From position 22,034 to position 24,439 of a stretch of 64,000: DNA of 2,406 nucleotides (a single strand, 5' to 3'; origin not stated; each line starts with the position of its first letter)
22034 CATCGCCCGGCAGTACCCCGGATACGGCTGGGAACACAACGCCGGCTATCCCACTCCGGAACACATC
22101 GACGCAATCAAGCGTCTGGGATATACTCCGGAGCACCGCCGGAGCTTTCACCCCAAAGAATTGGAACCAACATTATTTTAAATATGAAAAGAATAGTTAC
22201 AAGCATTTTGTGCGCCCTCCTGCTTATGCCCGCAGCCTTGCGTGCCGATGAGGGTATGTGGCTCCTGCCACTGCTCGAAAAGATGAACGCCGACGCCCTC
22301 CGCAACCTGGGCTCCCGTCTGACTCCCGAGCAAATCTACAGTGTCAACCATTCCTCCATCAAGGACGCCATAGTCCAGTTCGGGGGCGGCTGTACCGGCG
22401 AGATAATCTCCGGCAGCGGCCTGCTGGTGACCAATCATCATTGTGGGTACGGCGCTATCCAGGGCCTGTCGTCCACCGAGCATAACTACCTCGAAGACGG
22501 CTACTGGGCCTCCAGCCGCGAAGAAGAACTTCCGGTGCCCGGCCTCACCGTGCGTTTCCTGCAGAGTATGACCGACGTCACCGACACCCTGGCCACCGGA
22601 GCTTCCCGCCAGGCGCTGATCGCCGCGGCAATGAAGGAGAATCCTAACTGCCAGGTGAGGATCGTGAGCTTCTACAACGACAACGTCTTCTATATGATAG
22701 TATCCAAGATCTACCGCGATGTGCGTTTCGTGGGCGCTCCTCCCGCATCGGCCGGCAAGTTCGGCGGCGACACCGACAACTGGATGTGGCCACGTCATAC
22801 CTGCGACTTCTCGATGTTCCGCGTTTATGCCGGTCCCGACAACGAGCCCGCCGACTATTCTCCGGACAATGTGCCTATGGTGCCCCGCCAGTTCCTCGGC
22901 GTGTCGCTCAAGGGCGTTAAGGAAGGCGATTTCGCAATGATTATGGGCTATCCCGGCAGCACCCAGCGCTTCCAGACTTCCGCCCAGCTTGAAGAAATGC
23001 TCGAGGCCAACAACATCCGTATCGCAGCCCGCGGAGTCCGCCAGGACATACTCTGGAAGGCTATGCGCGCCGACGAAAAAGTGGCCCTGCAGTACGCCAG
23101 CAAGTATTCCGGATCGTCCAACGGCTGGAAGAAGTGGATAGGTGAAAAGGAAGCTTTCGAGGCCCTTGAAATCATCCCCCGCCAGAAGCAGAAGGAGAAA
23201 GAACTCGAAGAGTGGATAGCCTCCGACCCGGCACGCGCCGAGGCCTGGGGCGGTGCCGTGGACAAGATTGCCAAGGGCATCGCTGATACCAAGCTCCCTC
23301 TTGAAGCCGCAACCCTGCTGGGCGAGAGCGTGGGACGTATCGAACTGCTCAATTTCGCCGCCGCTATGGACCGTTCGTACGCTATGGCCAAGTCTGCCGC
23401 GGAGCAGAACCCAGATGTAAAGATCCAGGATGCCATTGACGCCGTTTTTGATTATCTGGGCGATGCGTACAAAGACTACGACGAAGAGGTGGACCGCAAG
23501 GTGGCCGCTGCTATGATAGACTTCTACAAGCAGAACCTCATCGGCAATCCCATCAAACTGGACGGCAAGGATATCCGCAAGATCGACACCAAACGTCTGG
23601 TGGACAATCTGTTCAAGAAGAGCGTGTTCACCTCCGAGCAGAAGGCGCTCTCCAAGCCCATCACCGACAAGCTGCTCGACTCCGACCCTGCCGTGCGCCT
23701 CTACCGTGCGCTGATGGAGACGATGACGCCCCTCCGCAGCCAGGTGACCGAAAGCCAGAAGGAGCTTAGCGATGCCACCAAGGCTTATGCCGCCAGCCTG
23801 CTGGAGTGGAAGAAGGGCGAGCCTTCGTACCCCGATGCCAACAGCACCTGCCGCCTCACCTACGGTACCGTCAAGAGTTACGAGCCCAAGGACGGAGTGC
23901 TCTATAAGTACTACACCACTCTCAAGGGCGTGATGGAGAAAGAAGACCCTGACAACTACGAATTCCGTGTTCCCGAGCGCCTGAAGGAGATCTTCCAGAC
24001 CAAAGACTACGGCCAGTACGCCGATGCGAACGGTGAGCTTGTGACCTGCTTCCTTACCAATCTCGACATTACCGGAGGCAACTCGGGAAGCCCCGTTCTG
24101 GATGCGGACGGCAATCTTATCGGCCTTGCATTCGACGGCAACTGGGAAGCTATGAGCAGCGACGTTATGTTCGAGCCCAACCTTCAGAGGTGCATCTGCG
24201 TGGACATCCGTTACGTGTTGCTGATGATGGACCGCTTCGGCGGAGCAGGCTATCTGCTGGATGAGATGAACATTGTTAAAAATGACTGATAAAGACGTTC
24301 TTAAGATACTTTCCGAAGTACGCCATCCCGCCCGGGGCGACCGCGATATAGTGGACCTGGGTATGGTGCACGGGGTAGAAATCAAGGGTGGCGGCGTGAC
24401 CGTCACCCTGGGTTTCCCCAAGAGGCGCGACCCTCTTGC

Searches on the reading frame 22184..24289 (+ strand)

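Call 41: search_protein_families(library=pfam, proteins=[window:22184-24289:+], max_evalue=0.0001)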
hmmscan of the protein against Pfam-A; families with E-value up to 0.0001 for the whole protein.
window:22184-24289:+ (701 aa): 2 families
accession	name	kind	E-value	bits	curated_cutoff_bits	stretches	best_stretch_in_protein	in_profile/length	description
PF10459.15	Peptidase_S46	-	5.4e-225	749.7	22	1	21-697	1-698/698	Peptidase S46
PF13365.12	Trypsin_2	-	1.4e-07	32.8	27.6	0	620-648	119-144/144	Trypsin-like peptidase domain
